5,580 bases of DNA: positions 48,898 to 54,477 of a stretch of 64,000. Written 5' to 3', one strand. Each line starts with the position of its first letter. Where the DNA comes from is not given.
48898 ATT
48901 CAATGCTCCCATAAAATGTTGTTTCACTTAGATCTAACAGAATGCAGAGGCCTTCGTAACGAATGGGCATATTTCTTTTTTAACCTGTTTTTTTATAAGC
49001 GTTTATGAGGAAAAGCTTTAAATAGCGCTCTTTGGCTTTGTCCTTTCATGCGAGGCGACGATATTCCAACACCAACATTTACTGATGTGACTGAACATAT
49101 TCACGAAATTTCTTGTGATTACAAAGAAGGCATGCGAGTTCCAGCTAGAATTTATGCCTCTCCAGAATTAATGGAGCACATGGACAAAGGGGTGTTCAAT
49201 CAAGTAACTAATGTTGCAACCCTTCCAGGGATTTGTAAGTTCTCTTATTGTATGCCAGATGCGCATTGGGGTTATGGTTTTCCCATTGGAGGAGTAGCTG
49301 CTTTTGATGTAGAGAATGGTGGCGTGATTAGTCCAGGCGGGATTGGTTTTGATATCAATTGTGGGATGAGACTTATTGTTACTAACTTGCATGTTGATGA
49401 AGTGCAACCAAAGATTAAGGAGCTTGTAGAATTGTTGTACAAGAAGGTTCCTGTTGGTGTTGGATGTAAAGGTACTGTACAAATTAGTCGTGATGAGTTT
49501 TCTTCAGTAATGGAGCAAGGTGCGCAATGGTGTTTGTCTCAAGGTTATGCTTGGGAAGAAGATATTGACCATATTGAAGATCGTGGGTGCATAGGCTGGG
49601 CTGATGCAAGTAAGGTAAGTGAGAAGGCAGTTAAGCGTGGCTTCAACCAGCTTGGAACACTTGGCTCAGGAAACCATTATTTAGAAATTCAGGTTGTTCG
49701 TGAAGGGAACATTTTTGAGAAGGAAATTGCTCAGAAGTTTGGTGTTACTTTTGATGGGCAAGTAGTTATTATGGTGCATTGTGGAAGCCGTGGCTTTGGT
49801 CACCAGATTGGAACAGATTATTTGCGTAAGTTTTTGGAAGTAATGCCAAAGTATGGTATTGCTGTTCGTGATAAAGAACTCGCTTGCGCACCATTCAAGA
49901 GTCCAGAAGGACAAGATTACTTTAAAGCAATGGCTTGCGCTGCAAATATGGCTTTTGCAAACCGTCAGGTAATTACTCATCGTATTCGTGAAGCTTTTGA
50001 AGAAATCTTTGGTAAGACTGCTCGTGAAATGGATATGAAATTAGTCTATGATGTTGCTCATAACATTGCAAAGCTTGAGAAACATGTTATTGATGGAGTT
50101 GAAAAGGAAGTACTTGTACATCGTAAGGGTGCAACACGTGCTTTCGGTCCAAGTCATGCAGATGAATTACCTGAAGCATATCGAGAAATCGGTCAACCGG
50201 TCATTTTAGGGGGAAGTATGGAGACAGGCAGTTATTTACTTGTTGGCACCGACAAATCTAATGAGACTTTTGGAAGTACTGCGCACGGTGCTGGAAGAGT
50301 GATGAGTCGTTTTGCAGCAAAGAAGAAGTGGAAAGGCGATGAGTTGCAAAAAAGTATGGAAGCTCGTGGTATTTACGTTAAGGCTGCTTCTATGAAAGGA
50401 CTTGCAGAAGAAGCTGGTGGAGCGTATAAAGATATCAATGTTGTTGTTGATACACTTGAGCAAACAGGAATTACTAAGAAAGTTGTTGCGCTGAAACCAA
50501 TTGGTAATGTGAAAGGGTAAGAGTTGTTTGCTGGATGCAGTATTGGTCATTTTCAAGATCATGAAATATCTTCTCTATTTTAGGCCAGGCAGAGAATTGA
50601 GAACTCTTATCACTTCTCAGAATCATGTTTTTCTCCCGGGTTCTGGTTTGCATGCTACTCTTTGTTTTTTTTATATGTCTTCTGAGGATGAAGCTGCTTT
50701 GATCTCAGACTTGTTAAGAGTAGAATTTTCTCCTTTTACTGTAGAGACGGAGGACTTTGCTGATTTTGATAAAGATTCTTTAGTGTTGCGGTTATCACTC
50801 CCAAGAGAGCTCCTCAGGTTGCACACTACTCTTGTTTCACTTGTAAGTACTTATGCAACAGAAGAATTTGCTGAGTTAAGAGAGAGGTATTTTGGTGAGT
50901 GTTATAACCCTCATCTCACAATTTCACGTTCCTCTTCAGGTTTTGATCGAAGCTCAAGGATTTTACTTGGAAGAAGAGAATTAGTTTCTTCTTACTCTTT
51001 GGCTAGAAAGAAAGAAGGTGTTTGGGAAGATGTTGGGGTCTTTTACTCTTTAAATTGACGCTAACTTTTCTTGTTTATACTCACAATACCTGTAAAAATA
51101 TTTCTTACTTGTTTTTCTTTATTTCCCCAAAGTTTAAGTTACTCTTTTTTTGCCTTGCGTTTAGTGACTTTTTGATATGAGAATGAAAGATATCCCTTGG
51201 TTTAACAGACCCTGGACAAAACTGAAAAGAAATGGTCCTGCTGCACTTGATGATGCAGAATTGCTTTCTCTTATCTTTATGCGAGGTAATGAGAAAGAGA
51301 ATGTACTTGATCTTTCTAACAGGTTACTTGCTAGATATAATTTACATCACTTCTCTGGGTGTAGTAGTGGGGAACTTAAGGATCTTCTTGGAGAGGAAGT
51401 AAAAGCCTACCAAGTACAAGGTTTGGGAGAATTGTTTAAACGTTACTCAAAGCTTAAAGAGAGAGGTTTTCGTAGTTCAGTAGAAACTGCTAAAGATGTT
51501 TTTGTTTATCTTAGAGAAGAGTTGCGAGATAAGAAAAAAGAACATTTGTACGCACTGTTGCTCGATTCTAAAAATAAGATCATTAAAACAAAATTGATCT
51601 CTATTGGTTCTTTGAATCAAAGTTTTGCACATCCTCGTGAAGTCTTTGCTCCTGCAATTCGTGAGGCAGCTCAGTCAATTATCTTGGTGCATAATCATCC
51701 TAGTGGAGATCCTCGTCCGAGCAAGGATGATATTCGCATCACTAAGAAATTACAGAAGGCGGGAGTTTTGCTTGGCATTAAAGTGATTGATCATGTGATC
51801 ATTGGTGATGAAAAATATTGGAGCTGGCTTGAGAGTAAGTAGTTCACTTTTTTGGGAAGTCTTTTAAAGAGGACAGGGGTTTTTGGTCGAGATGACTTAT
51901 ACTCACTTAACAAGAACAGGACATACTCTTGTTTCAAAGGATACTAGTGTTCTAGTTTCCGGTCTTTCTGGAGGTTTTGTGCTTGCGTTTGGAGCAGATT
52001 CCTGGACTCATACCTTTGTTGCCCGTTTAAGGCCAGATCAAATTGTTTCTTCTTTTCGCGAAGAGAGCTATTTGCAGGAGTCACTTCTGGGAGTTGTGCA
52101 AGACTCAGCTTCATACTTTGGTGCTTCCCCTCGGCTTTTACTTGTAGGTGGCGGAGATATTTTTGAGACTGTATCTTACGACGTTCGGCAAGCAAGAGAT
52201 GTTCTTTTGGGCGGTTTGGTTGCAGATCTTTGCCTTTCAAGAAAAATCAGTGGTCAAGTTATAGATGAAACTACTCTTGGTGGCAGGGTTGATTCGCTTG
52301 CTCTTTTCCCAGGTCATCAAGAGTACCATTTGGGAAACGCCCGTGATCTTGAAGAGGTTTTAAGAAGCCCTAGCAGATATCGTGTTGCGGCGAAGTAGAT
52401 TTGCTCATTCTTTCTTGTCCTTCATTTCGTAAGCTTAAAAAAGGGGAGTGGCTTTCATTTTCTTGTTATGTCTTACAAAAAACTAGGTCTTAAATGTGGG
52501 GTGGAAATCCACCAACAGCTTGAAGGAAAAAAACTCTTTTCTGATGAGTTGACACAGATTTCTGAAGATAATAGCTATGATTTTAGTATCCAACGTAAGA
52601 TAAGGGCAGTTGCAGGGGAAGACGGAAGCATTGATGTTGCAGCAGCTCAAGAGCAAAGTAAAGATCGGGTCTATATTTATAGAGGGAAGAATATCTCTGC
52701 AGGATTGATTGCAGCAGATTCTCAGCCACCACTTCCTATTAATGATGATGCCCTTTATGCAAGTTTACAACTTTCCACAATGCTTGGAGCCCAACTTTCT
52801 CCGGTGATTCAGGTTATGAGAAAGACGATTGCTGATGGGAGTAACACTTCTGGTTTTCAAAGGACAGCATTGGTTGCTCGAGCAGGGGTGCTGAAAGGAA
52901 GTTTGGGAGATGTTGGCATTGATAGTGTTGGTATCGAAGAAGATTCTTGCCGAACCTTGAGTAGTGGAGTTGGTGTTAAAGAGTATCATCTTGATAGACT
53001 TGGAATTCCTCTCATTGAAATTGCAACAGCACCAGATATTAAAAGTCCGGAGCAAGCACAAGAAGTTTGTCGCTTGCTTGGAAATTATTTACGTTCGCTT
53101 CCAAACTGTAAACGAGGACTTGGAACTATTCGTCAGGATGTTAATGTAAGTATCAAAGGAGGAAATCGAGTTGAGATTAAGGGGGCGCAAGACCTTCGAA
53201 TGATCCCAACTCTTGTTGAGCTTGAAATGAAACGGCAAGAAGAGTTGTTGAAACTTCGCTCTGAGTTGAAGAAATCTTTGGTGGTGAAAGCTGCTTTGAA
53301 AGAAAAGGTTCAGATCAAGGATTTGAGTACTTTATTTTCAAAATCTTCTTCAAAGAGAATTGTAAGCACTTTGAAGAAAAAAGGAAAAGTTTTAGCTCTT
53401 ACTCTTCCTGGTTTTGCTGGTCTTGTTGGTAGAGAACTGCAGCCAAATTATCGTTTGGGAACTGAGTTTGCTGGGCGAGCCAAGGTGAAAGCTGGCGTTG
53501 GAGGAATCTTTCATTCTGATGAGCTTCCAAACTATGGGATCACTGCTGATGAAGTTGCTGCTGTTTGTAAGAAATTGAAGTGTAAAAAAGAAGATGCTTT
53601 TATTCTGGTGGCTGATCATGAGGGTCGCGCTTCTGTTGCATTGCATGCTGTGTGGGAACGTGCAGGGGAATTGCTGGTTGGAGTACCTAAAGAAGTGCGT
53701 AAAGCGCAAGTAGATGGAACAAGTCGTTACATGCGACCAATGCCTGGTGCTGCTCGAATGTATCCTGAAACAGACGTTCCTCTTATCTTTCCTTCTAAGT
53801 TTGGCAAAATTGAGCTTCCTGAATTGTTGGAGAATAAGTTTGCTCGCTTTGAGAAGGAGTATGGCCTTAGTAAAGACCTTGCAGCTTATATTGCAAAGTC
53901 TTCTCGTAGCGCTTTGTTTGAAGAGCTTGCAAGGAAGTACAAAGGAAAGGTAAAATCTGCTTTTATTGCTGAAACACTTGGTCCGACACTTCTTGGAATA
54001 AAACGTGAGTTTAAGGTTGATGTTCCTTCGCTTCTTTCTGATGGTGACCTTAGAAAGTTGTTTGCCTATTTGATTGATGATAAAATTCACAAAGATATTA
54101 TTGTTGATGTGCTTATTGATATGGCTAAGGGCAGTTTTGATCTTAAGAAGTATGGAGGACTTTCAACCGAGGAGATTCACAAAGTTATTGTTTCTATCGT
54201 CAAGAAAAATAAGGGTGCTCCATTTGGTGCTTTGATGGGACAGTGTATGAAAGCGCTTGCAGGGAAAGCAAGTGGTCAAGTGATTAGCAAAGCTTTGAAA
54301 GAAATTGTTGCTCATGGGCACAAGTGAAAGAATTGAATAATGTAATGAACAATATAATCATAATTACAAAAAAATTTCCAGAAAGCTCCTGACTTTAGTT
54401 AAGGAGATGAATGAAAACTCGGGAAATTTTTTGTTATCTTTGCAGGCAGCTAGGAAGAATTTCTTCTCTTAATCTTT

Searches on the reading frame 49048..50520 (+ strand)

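Call 6: search_protein_families(library=ncbifam, proteins=[window:49048-50520:+], max_evalue=0.01)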
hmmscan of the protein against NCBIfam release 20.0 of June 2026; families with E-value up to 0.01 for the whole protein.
window:49048-50520:+ (490 aa): 4 families
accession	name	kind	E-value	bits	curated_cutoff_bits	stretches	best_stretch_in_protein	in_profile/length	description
NF038162.1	RtcB_rel_intein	exception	9.5e-204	679.2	1150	2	104-490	578-961/961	intein-containing RtcB family protein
NF007153.0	PRK09588.1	equivalog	4.1e-47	161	407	2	169-488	96-371/379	RNA ligase RtcB family protein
TIGR03073.1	release_rtcB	hypoth_equivalog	5.3e-36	124.4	271.8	2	177-484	93-356/356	RNA ligase RtcB family protein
NF052663.1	RtcB_rel_intein2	exception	1.7e-31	109.8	1050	2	196-490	375-626/626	intein-containing RctB family protein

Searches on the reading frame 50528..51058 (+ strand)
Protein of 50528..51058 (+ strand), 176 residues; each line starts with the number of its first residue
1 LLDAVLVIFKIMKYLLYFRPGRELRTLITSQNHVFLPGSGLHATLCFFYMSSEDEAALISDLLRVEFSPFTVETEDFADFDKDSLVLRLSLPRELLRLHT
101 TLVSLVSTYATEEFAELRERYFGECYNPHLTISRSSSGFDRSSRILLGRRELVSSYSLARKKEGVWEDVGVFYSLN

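Call 78: search_protein_families(library=pfam, proteins=[window:50528-51058:+], max_evalue=0.0001)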
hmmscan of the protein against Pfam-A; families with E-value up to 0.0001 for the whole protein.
window:50528-51058:+ (176 aa): 1 family
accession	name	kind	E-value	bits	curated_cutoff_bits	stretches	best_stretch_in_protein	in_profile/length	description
PF13563.12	2_5_RNA_ligase2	-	3.4e-09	37.3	27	1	36-136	21-117/152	2'-5' RNA ligase superfamily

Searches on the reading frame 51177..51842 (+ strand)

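Call 78: search_protein_families(library=pfam, proteins=[window:51177-51842:+], max_evalue=0.0001)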
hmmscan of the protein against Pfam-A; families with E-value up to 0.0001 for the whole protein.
window:51177-51842:+ (221 aa): 2 families
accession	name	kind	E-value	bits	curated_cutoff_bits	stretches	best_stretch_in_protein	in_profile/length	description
PF04002.20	RadC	-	4.8e-45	152.8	22.1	1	103-219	2-118/121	RadC-like JAB domain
PF20582.4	UPF0758_N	-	2.4e-12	47.2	27.1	1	3-71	1-69/77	UPF0758 N-terminal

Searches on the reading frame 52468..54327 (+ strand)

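Call 6: search_protein_families(library=ncbifam, proteins=[window:52468-54327:+], max_evalue=0.01)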
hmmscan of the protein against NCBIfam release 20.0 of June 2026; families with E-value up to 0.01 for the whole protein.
window:52468-54327:+ (619 aa): 8 families
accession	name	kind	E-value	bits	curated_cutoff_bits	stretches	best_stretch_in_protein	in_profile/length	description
NF003107.0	PRK04028.1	equivalog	1.4e-199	664.6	456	1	1-614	4-624/630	Glu-tRNA(Gln) amidotransferase subunit GatE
TIGR00134.1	gatE_arch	equivalog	6.3e-175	582.9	319.55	1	1-614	2-618/622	Glu-tRNA(Gln) amidotransferase subunit GatE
TIGR00133.1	gatB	equivalog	7.7e-36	123.6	314.8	2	87-269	50-250/481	Asp-tRNA(Asn)/Glu-tRNA(Gln) amidotransferase subunit GatB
NF004012.0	PRK05477.1-2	equivalog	2.9e-35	122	338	2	91-268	53-248/481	Asp-tRNA(Asn)/Glu-tRNA(Gln) amidotransferase subunit GatB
NF004015.0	PRK05477.1-5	equivalog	5.3e-26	91.3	628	2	145-266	125-255/488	Asp-tRNA(Asn)/Glu-tRNA(Gln) amidotransferase subunit GatB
NF004014.0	PRK05477.1-4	equivalog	3.8e-24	85.3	414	2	136-265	99-241/475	Asp-tRNA(Asn)/Glu-tRNA(Gln) amidotransferase subunit GatB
NF004011.1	PRK05477.1-1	equivalog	2.2e-16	59.7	680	1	142-267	109-242/475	Asp-tRNA(Asn)/Glu-tRNA(Gln) amidotransferase subunit GatB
NF004013.0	PRK05477.1-3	equivalog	3.3e-11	42.4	653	1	149-263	131-265/501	Asp-tRNA(Asn)/Glu-tRNA(Gln) amidotransferase subunit GatB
